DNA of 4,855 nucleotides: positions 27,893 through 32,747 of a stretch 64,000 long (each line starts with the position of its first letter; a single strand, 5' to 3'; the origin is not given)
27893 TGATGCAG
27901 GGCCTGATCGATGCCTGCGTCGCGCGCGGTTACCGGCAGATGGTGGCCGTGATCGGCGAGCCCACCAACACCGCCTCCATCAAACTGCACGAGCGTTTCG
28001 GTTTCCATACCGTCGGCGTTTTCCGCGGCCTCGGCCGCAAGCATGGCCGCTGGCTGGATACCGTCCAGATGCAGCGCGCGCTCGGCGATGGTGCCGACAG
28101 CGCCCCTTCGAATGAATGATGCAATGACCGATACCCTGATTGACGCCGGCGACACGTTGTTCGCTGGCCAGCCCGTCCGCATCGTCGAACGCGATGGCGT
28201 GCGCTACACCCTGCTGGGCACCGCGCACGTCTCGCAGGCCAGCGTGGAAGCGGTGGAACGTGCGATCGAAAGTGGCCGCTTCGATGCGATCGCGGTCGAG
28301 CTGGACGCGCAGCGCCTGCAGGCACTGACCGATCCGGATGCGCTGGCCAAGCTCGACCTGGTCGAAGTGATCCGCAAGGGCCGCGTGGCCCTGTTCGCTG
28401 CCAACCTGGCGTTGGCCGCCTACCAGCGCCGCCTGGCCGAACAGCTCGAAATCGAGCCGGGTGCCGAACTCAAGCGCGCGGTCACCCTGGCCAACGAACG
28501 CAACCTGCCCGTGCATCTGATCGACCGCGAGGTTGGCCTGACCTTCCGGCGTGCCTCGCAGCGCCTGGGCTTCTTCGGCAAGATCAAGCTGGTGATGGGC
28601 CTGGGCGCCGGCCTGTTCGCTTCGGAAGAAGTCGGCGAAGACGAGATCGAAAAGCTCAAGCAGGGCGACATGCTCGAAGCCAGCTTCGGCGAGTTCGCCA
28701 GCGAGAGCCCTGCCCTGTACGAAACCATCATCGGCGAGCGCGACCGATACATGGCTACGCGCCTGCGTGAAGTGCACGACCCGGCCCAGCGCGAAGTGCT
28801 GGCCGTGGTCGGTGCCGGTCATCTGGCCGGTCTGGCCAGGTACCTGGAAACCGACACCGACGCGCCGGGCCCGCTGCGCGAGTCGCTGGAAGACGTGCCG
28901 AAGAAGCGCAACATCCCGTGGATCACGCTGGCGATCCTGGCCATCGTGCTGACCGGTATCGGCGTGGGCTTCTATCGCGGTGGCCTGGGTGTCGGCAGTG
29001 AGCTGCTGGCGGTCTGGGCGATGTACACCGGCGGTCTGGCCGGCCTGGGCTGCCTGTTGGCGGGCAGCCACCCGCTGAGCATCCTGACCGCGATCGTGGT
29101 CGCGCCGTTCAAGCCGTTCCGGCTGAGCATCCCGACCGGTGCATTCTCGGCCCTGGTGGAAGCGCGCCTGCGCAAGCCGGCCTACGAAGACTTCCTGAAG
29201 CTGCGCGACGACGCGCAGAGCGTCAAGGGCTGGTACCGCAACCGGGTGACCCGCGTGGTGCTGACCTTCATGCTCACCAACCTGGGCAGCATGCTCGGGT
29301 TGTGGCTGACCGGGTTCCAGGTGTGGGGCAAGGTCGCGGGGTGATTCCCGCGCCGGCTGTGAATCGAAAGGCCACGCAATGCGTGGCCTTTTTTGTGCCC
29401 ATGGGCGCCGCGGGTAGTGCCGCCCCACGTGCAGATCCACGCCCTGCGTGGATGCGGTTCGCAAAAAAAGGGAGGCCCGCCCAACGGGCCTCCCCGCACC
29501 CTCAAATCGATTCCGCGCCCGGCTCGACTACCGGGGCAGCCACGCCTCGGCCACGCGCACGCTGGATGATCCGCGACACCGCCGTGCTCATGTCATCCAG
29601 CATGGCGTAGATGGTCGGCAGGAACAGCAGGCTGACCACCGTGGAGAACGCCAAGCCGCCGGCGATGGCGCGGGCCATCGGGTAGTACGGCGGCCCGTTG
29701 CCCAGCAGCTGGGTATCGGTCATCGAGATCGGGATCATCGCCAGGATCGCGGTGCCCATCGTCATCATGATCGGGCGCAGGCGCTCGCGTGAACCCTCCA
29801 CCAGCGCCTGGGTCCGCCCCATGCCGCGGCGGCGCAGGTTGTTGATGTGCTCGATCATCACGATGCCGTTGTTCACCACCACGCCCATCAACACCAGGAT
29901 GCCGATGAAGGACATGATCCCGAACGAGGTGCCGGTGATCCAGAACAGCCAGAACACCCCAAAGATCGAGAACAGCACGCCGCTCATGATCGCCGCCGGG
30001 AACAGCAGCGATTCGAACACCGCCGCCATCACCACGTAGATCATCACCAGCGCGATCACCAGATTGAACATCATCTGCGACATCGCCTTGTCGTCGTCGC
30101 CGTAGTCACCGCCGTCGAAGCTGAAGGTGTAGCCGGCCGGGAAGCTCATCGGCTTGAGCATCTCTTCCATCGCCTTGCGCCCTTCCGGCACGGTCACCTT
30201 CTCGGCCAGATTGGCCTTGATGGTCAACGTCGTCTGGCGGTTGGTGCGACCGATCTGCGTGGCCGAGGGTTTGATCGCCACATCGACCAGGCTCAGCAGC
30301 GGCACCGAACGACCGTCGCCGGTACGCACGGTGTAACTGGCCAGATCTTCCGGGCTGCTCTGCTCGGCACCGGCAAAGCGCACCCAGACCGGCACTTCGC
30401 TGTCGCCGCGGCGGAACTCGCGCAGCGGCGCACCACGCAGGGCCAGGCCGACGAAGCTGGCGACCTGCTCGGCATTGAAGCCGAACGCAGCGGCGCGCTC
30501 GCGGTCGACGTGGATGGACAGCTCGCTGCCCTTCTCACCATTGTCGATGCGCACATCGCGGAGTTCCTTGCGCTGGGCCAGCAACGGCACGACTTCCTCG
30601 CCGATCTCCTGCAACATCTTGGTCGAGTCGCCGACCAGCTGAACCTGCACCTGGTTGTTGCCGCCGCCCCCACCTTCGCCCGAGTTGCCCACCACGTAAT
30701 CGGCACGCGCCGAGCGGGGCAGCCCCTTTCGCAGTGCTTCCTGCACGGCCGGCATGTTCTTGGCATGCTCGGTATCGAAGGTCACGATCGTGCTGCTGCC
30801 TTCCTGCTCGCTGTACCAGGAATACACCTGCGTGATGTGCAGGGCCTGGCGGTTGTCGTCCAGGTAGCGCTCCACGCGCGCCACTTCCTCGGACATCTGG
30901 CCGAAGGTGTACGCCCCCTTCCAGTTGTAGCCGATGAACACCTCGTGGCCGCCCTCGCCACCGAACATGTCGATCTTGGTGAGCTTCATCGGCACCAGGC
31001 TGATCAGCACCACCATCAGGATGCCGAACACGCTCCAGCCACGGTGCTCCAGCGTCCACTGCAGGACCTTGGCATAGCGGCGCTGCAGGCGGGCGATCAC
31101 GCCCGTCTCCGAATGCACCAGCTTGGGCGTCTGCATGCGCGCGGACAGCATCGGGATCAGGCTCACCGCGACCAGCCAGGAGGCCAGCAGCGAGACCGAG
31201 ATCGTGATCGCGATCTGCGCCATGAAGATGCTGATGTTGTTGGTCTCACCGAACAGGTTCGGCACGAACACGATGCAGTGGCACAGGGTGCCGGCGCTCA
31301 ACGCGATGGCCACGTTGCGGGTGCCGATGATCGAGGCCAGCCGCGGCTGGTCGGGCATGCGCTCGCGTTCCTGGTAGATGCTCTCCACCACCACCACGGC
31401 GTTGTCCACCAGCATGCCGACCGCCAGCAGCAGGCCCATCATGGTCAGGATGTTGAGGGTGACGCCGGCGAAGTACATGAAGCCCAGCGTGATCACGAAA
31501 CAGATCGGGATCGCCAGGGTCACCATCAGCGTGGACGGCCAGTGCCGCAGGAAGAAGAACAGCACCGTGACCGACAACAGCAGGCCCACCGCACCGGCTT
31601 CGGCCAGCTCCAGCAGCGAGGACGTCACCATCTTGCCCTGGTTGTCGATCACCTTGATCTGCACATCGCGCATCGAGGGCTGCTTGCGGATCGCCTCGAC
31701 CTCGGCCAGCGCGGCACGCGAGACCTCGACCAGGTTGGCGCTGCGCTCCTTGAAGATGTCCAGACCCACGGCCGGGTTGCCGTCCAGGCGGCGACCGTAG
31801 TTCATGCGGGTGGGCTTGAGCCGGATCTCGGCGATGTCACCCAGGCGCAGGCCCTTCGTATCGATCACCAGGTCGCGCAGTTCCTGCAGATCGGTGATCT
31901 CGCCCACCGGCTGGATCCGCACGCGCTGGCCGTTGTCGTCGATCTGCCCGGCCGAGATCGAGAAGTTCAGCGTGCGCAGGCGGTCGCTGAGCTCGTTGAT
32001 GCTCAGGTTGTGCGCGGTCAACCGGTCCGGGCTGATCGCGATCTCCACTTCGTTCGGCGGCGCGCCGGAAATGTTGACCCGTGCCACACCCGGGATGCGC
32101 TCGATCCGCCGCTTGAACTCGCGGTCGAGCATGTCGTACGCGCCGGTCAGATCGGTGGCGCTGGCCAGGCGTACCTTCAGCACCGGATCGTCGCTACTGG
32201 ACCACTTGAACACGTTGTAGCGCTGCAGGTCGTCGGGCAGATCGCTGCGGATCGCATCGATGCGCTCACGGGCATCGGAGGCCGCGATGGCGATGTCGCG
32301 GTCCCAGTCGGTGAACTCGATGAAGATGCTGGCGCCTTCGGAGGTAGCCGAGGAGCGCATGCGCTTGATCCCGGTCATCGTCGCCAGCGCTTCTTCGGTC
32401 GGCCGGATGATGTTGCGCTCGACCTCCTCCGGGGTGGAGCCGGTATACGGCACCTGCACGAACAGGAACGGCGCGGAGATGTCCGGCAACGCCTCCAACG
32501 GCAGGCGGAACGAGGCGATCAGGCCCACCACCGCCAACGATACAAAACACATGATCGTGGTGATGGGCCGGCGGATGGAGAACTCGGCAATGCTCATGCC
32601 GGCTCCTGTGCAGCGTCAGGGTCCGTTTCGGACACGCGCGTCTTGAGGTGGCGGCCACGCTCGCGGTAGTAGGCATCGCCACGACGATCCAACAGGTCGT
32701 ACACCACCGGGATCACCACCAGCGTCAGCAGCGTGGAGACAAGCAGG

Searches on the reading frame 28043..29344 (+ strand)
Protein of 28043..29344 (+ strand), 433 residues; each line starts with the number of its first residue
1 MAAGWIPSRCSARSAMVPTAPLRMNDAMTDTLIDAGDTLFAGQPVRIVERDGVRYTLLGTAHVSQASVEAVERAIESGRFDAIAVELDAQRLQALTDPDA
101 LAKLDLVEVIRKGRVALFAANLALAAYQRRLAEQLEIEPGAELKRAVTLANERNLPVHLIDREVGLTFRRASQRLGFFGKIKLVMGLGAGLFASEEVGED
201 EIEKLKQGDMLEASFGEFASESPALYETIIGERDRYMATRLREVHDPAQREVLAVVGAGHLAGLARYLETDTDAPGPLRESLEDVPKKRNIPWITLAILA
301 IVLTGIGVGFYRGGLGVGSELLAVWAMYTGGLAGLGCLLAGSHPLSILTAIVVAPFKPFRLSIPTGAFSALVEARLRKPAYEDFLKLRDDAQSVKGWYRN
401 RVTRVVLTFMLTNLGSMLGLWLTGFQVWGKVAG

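Call 44: search_protein_families(library=pfam, proteins=[window:28043-29344:+], max_evalue=0.00001)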
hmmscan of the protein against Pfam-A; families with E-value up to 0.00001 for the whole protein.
window:28043-29344:+ (433 aa): 1 family
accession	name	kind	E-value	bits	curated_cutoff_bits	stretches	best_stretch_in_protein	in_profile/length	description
PF01963.22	TraB_PrgY_gumN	-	1.7e-27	97.4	26.8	1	47-268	4-251/263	TraB/PrgY/gumN family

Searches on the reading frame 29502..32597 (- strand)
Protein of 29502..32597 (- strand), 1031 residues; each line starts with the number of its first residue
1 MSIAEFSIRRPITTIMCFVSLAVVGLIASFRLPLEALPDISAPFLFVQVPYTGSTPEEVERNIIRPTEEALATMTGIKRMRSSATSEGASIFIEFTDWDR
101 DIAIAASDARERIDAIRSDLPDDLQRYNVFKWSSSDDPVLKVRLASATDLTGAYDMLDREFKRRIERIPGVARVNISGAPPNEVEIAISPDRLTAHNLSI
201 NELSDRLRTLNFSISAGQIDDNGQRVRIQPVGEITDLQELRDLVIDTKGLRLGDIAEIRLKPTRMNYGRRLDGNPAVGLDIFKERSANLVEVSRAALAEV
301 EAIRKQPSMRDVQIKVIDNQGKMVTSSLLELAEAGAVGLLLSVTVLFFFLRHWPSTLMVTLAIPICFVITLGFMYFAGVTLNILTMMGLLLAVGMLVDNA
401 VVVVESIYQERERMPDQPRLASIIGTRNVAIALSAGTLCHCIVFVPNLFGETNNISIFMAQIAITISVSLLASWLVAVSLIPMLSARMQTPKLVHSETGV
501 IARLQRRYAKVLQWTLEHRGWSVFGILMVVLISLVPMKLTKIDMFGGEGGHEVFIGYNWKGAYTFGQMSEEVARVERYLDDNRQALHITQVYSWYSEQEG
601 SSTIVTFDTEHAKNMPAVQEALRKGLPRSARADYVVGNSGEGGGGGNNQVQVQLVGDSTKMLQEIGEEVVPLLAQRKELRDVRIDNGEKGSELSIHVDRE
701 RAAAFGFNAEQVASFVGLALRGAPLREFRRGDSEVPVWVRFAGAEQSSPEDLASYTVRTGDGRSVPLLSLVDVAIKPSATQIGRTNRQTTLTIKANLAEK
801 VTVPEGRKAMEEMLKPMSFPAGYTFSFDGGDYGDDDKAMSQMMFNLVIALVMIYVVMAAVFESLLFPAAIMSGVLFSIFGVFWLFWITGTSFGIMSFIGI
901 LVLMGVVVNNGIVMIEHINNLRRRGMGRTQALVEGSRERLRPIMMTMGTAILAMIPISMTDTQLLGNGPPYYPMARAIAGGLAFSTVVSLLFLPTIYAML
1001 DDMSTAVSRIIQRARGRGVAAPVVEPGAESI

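Call 65: search_protein_families(library=pfam, proteins=[window:29502-32597:-], max_evalue=0.00001)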
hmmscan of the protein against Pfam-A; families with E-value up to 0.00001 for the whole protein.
window:29502-32597:- (1031 aa): 2 families
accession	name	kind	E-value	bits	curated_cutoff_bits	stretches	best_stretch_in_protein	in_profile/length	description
PF00873.25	ACR_tran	-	1.6e-197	658.9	28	1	3-1000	1-1020/1021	AcrB/AcrD/AcrF family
PF02355.23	SecD_SecF_C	-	9e-12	45.2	20.5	1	837-962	28-154/189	Protein export membrane protein SecD/SecF, C-terminal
